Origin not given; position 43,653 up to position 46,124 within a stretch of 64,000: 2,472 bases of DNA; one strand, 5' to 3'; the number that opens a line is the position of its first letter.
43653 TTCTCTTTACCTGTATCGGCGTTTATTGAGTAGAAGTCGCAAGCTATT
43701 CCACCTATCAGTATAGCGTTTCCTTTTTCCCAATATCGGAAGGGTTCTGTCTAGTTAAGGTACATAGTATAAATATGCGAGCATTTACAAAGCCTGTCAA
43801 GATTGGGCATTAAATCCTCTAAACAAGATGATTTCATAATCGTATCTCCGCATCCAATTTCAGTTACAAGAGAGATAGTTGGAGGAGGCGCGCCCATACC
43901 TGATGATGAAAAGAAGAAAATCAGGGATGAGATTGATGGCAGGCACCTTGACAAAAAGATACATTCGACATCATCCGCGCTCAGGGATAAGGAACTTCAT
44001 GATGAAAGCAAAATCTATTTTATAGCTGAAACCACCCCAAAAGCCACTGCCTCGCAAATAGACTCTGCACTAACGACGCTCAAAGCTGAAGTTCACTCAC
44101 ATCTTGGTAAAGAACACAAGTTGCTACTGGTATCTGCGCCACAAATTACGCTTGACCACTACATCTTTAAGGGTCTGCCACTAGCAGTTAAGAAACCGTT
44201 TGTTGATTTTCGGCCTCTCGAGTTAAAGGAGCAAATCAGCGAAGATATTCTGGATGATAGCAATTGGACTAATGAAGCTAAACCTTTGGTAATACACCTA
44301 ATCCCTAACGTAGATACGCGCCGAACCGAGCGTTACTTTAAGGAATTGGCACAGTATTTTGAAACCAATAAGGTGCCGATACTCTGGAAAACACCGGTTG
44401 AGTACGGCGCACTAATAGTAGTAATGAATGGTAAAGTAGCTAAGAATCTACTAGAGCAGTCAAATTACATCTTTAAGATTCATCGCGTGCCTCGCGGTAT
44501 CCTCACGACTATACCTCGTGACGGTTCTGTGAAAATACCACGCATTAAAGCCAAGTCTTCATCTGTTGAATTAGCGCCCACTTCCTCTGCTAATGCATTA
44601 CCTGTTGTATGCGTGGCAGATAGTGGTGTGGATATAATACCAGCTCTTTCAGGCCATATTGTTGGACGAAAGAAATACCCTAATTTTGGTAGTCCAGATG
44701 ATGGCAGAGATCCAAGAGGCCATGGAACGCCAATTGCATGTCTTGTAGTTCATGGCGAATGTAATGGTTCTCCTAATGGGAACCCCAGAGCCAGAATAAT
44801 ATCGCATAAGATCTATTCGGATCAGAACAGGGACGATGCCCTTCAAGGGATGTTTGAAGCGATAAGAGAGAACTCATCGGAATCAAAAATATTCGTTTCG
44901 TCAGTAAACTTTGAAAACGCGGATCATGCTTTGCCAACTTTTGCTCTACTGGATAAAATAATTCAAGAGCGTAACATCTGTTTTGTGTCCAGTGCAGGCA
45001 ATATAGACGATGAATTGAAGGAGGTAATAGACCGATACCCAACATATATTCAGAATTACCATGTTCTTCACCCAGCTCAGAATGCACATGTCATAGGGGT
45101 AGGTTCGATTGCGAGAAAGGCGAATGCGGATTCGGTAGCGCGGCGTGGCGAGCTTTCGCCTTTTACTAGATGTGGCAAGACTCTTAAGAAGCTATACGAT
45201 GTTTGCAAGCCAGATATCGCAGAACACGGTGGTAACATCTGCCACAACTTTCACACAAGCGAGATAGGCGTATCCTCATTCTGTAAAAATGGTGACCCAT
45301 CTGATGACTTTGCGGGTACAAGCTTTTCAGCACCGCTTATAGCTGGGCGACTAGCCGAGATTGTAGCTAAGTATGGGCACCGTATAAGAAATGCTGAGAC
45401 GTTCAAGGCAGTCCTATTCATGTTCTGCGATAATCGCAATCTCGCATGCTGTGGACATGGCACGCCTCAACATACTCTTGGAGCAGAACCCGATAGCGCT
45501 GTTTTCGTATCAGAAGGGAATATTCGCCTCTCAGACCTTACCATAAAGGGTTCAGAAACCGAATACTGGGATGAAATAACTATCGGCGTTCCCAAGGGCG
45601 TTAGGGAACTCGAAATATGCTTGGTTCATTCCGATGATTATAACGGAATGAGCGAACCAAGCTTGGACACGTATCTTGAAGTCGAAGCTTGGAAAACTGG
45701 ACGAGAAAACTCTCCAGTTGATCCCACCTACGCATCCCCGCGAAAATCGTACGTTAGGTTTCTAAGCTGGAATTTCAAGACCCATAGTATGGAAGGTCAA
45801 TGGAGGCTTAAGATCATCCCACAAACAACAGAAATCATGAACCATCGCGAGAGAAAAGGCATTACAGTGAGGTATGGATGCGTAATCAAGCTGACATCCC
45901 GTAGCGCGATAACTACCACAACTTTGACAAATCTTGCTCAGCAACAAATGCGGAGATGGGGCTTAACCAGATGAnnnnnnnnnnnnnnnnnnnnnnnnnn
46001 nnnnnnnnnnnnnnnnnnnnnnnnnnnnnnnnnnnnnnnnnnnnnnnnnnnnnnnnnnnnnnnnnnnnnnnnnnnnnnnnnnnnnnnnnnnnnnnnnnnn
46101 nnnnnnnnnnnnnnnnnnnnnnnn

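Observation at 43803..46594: Transposon-borne operon pairing a cytoplasmic S8 subtilase with a PD-(D/E)xK nuclease-like protein: candidate undescribed protease-nuclease (defence-type) system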

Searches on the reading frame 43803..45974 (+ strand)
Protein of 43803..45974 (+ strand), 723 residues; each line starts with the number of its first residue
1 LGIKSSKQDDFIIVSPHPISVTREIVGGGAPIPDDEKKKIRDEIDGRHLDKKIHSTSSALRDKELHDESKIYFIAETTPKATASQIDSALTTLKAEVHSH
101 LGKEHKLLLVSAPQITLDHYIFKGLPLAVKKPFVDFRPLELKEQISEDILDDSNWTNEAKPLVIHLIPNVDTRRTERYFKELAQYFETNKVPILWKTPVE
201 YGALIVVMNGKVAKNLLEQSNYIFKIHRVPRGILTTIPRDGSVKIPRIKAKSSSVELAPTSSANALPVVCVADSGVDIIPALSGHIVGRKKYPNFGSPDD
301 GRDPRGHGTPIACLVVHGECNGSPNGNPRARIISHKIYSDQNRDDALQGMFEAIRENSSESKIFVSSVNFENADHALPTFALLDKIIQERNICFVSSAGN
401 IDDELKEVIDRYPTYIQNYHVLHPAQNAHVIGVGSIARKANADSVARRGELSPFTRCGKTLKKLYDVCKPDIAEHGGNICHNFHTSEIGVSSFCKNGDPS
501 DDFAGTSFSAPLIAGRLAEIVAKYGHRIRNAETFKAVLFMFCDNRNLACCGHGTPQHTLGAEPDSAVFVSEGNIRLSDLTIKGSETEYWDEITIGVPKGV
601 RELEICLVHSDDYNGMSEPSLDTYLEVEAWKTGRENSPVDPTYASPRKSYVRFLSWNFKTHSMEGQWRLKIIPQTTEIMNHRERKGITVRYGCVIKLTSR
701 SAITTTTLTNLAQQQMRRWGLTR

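Call 3: search_protein_families(library=pfam, proteins=[window:43803-45974:+], max_evalue=0.1)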
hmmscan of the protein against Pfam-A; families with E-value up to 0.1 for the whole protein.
window:43803-45974:+ (723 aa): 1 family
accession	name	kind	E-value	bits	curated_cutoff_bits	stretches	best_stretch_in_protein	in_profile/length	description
PF00082.27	Peptidase_S8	-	2.8e-24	86.4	21.8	1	267-540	4-271/288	Subtilase family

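Call 4: search_protein_families(library=padloc, proteins=[window:43803-45974:+], max_evalue=0.1)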
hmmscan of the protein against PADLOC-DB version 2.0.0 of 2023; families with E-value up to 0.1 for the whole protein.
window:43803-45974:+ (723 aa): 8 families
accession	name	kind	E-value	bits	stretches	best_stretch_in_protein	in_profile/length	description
PDLC02197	IetS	-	9.1e-39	131.3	1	140-538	140-531/749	-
PDLC02201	IetS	-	2e-27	93.8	1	250-528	238-511/781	-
PDLC02199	IetS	-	2.3e-21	73.7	1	248-539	297-597/826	-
PDLC02198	IetS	-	4.8e-19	65.8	1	243-525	230-550/795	-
PDLC02200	IetS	-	1.1e-17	61.5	1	258-521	261-530/780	-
PDLC02202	IetS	-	7.3e-13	45.6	1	342-530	377-545/780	-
PDLC03014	subtilase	-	1.2e-05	23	1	268-522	175-357/391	-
PDLC04233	IetS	-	0.00016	17.8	1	197-340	236-374/855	-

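Call 5: search_protein_families(library=ncbifam, proteins=[window:43803-45974:+], max_evalue=0.1)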
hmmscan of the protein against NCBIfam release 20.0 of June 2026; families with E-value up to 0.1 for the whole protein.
window:43803-45974:+ (723 aa): 2 families
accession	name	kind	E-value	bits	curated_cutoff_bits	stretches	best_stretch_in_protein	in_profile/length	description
NF042956.1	IteS_antiphage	equivalog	6.1e-28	97.5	900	1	150-522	146-510/747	S8 family anti-phage peptidase IteS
TIGR03921.1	T7SS_mycosin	equivalog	1.7e-14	53.7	278.75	1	268-525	16-248/353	type VII secretion-associated serine protease mycosin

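Call 12: find_homologous_proteins(query=window:43803-45974:+)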
Query window:43803-45974:+ (723 aa): 76 proteins with E <= 0.001 among 8000 candidates.
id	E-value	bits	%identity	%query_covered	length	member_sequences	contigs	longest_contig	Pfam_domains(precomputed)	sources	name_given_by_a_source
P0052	0.0e+0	1674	100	100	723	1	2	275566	PF00082.28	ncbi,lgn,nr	ncbi:MAG: S8 family serine peptidase [Thaumarchaeota archaeon]|nr:S8 family serine peptidase [Nitros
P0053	5.4e-214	731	50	99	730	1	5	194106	PF00082.28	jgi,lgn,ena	jgi:hypothetical protein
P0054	8.6e-212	723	50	99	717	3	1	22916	PF00082.28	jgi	-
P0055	1.5e-208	713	49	99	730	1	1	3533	PF00082.28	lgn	-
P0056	3.8e-208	711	49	99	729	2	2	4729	PF00082.28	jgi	jgi:hypothetical protein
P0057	3.3e-205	702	47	100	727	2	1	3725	PF00082.28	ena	-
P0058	7.0e-205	701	46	97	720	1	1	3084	PF00082.28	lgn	-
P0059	1.5e-191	657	46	96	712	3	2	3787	PF00082.28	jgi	jgi:hypothetical protein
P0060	8.0e-191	654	45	99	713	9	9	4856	PF00082.28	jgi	jgi:hypothetical protein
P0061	1.2e-186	640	44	99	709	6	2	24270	PF00082.28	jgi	jgi:hypothetical protein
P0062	9.4e-182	624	44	98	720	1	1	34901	PF00082.28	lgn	-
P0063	1.9e-177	610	43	99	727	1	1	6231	PF00082.28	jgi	jgi:hypothetical protein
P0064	2.5e-176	606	43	99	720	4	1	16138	PF00082.28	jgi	jgi:hypothetical protein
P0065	5.3e-176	605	45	95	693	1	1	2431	PF00082.28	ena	-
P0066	2.6e-175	603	43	99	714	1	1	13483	PF00082.28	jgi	jgi:hypothetical protein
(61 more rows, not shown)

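Call 16: find_related_loci(query=A1, collection=genome_contigs, flank=8000)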
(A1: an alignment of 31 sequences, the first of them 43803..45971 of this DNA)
Query A1 (723 aa) in genome_contigs; peptide patterns used: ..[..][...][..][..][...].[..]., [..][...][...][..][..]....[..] (x = any residue, [..] = any of these).
29 stretches matched a pattern; 10 encode a relative of the query (tblastn E <= 1e-3); 10 distinct loci.
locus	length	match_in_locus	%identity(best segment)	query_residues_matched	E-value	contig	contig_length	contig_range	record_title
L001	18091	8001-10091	44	28-720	0e+0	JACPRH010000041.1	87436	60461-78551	MAG: Thaumarchaeota archaeon isolate NC_groundwater_674_Ag_B-0.1um_49_231 B_1_S1_Biohub_coassembly_k141_2320532, whole g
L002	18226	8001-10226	35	5-723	9e-116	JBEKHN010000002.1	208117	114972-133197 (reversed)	MAG: Candidatus Bathyarchaeia archaeon isolate SPRUCE 278 SPRUCE_278_2, whole genome shotgun sequence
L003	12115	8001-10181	34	7-714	3e-112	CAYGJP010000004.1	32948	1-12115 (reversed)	MAG TPA_asm: uncultured Candidatus Bathyarchaeia archaeon isolate ERP113451_co4_297 genome assembly, contig: NODE_507_le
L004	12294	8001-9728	36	138-720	7e-111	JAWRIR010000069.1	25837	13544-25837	MAG: Thermoproteota archaeon isolate ADS1 c_000000098999, whole genome shotgun sequence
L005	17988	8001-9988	35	43-702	2e-81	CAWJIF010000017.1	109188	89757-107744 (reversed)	MAG: Candidatus Bathyarchaeota archaeon isolate MFD03726.bin.2.66 genome assembly, contig: contig_89076, whole genome sh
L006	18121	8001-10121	36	6-719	5e-127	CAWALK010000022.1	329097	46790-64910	MAG: uncultured archaeon isolate MFD01872.bin.1.337 genome assembly, contig: contig_82446, whole genome shotgun sequence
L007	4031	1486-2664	22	139-518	3e-12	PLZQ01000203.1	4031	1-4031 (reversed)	MAG: Limisphaerales bacterium isolate palsa_1440 73.20120700_P3D.123_contig_289562, whole genome shotgun sequence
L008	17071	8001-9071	26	248-578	3e-12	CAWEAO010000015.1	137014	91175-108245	MAG: uncultured Acidobacteriaceae bacterium isolate MFD05705.bin.1.20 genome assembly, contig: contig_45540, whole genom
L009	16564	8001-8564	30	368-529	4e-10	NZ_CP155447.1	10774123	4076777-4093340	Singulisphaera sp. Ch08 chromosome, complete genome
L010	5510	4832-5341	29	383-524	7e-9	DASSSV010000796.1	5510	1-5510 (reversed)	MAG TPA_asm: Thermomicrobiales bacterium isolate SMAG_U524 k141_562905, whole genome shotgun sequence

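Call 17: find_related_loci(query=A1, collection=metagenome_contigs, flank=8000)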
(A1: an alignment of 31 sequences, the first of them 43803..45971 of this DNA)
Query A1 (723 aa) in metagenome_contigs; peptide patterns used: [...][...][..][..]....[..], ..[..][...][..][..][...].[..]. (x = any residue, [..] = any of these).
143 stretches matched a pattern; 49 encode a relative of the query (tblastn E <= 1e-3); 49 distinct loci.
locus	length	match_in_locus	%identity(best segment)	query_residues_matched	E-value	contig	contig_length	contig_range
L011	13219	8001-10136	50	6-720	0e+0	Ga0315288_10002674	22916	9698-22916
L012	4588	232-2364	49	10-723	0e+0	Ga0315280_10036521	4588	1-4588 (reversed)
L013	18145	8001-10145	50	4-720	0e+0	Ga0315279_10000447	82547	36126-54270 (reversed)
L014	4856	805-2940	45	1-719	0e+0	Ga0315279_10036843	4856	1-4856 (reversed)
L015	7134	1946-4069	43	1-719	0e+0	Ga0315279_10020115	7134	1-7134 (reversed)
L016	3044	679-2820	42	4-719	0e+0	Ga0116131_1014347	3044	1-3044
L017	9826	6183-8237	43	4-697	7e-179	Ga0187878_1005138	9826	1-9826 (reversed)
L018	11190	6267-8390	38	6-710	3e-144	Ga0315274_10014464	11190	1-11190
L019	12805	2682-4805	38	6-710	3e-144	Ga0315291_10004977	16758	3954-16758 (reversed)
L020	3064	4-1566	46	197-719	6e-150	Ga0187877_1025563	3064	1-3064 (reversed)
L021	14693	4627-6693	37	42-709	8e-123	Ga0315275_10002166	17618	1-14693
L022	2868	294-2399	36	32-720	6e-128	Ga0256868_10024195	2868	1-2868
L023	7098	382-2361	37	49-700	2e-122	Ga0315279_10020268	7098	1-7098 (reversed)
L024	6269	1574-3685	34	30-723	8e-121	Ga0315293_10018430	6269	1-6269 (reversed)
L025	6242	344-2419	37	31-709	1e-120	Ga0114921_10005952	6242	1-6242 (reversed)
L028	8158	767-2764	37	47-700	1e-118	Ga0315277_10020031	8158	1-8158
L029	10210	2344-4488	34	6-701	1e-116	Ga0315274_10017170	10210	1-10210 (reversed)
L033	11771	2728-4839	33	30-721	3e-111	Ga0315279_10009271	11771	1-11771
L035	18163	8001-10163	32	6-720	2e-102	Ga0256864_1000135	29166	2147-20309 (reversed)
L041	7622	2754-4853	31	4-699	1e-88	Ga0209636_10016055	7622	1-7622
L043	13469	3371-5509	30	9-718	3e-86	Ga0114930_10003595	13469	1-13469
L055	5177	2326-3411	27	207-539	6e-15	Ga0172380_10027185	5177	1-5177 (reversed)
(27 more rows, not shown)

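Call 32: search_protein_families(library=pfam, proteins=[L008:6287-7207:+, L055:663-1718:+, L002:12173-14710:+, L028:4761-7664:+, L033:6892-9708:+, L029:6497-8428:+, L029:8349-9128:+, L021:8753-9601:+, L021:9601-10119:+, L025:4492-5148:+], max_evalue=0.001)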
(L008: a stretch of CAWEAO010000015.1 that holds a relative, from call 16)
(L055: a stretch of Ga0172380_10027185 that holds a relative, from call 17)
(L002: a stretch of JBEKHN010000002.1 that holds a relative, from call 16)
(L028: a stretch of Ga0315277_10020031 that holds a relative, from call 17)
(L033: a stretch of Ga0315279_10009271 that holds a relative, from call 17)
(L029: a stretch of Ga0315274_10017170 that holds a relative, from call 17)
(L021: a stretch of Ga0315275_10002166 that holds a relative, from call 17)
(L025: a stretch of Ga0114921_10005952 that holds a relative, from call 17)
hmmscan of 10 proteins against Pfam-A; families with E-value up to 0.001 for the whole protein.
L008:6287-7207:+ (307 aa): 5 families
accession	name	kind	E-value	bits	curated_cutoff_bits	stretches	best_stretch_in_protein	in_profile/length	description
PF00004.35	AAA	-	2.4e-28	99.6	21.2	1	124-248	2-130/131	ATPase family associated with various cellular activities (AAA)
PF07728.20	AAA_5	-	7.4e-07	29.7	22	1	123-241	2-139/139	AAA domain (dynein-related subfamily)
PF13401.12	AAA_22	-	0.0001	23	27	0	120-169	5-55/130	AAA domain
PF13671.12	AAA_33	-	0.0002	22.1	27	0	124-177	3-54/143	AAA domain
PF01695.23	IstB_IS21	-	0.00093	19.2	24.1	0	107-143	79-115/238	IstB-like ATP binding protein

L055:663-1718:+ (352 aa): 9 families
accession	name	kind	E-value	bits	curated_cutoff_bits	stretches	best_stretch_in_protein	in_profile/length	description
PF00004.35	AAA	-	5.2e-28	98.6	21.2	1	137-262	1-130/131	ATPase family associated with various cellular activities (AAA)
PF17862.7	AAA_lid_3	-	2.8e-09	36.8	27.2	1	286-328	2-44/45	AAA+ lid domain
PF06745.19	ATPase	-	1.3e-05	25.1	26.6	1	129-254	14-142/231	KaiC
PF13238.12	AAA_18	-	5e-05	24.2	29.4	1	137-240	1-79/128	AAA domain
PF12774.13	AAA_6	-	9.1e-05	22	25.2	0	139-204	37-96/327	Hydrolytic ATP binding site of dynein motor region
PF00910.28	RNA_helicase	-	0.00023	22.1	21.5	1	137-239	1-101/105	RNA helicase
PF20720.3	nSTAND3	-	0.00032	20.9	27.2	0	131-232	14-103/155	Novel STAND NTPase 3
PF23902.1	AAA_lid_PRS2_C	-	0.00038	21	34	0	286-331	21-67/73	PRS2 AAA+ lid C-terminal domain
PF13521.12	AAA_28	-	0.00096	19.8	27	0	136-163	1-28/164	AAA domain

L002:12173-14710:+ (846 aa): 4 families
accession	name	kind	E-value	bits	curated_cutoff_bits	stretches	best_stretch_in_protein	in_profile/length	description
PF01555.25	N6_N4_Mtase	-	1.3e-20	74.8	26.7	2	21-73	160-212/221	DNA methylase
PF03602.21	Cons_hypoth95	-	7.5e-07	29.4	24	0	38-110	38-107/182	Conserved hypothetical protein 95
PF02475.24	TRM5-TYW2_MTfase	-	0.0002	21.8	28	0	36-106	30-99/164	TRM5/TYW2 methyltransferase domain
PF02086.21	MethyltransfD12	-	0.00031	21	22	0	37-99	14-76/253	D12 class N6 adenine-specific DNA methyltransferase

L028:4761-7664:+ (968 aa): 3 families
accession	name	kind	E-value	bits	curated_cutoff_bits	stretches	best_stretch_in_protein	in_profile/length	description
PF07669.17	Eco57I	-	3.4e-15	57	25.3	1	376-557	2-164/171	Eco57I restriction-modification methylase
PF02384.22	N6_Mtase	-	5.3e-11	42.8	20.4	1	311-600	23-249/311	N-6 DNA Methylase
PF20473.4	MmeI_Mtase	-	1.3e-08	34.8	27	1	335-540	20-209/259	MmeI, DNA-methyltransferase domain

L033:6892-9708:+ (939 aa): 5 families
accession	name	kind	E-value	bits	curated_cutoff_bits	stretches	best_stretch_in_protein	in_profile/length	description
PF02384.22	N6_Mtase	-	4.3e-34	118.7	20.4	1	307-570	3-245/311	N-6 DNA Methylase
PF07669.17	Eco57I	-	2.6e-21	76.9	25.3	1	392-539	2-171/171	Eco57I restriction-modification methylase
PF20473.4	MmeI_Mtase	-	1e-11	45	27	1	342-457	14-125/259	MmeI, DNA-methyltransferase domain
PF01170.24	UPF0020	-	1.2e-06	28.8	22.3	1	348-453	29-133/197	RMKL-like, methyltransferase domain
PF13847.12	Methyltransf_31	-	7.1e-05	23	27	1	346-450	2-83/145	Methyltransferase domain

L029:6497-8428:+ (644 aa): 4 families
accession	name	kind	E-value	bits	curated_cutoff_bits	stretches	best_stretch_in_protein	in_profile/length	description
PF02384.22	N6_Mtase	-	1.5e-29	103.8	20.4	1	308-635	5-277/311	N-6 DNA Methylase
PF13588.12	HSDR_N_2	-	1.4e-24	86.7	25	1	58-166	1-110/110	Type I restriction enzyme R protein N terminus (HSDR_N)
PF07669.17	Eco57I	-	4.9e-12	46.7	25.3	1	389-552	3-168/171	Eco57I restriction-modification methylase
PF04313.20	HSDR_N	-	1.9e-06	28.3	25.1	1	69-152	100-191/198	Type I restriction enzyme R protein N terminus (HSDR_N)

L029:8349-9128:+ (260 aa): 1 family
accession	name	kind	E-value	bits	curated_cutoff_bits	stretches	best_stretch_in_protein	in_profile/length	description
PF01420.25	Methylase_S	-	3e-13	50.8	22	1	125-231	53-154/168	Type I restriction modification DNA specificity domain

L021:8753-9601:+ (283 aa): 6 families
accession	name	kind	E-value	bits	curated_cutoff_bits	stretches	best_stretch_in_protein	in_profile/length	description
PF13614.12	AAA_31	-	6e-32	111.4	27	1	3-192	2-169/177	AAA domain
PF01656.29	CbiA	-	2.1e-13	50.8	25.4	1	6-256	2-125/125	CobQ/CobB/MinD/ParA nucleotide binding domain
PF10609.15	ParA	-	3.4e-07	30.4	27.1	1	3-68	4-56/246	NUBPL iron-transfer P-loop NTPase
PF02374.21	ArsA_ATPase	-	4.2e-07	29.9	24.3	1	6-50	4-44/305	Anion-transporting ATPase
PF06564.18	CBP_BcsQ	-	8.4e-06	25.9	21.3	0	4-46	3-41/234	Cellulose biosynthesis protein BcsQ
PF09140.17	MipZ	-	1.1e-05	25.4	20.7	0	5-49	3-43/262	ATPase MipZ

L021:9601-10119:+ (173 aa): 0 families

L025:4492-5148:+ (219 aa): 0 families
